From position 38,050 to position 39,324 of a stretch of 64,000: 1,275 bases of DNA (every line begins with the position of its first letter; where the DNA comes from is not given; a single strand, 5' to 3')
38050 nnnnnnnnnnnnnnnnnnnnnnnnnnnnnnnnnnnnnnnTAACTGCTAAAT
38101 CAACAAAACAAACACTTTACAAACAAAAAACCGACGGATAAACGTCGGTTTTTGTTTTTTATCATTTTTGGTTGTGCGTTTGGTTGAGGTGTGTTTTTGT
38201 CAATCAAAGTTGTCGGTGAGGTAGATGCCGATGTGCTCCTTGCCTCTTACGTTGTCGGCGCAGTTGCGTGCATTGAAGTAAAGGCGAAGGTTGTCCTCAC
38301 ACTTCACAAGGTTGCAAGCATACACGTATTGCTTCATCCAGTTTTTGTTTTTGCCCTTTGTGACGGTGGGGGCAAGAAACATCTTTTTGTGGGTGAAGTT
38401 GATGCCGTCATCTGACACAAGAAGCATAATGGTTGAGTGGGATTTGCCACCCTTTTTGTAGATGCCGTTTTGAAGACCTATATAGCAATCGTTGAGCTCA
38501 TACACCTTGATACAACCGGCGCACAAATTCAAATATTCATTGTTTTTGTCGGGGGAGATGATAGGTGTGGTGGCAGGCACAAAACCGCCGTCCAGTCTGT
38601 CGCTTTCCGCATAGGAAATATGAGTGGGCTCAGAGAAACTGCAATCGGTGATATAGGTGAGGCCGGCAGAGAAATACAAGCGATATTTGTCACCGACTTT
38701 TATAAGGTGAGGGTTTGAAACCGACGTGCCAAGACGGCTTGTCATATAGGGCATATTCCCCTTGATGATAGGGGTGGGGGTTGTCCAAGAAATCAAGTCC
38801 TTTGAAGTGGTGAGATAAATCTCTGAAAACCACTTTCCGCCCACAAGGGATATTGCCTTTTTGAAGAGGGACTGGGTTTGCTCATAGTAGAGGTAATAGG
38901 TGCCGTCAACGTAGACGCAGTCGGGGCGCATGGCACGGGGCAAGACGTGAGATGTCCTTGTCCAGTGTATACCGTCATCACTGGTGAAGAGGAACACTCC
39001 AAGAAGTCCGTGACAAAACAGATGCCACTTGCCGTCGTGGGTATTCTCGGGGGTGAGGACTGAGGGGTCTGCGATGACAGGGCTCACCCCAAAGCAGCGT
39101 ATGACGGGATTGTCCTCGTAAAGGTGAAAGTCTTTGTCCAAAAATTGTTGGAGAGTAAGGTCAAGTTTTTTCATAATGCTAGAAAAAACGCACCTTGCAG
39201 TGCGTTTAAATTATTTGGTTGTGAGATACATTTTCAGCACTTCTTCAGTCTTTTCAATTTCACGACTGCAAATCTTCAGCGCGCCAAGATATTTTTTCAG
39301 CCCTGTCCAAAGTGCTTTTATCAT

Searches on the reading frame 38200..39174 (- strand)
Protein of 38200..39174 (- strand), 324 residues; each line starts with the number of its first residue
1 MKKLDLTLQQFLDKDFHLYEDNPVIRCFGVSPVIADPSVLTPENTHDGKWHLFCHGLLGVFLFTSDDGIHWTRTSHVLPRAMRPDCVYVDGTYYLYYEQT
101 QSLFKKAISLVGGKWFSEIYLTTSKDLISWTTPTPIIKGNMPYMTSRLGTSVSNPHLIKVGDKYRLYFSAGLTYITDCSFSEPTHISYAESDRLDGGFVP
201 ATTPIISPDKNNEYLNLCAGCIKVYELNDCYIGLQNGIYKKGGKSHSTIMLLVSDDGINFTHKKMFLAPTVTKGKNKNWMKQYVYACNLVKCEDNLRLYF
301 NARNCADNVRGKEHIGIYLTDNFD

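Call 7: search_protein_families(library=pfam, proteins=[window:38200-39174:-], max_evalue=0.001)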
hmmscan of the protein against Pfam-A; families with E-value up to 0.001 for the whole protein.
window:38200-39174:- (324 aa): 1 family
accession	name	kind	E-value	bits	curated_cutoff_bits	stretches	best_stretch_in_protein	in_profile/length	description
PF04616.20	Glyco_hydro_43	-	8.3e-07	29.1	32.2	1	84-207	13-116/288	Glycosyl hydrolases family 43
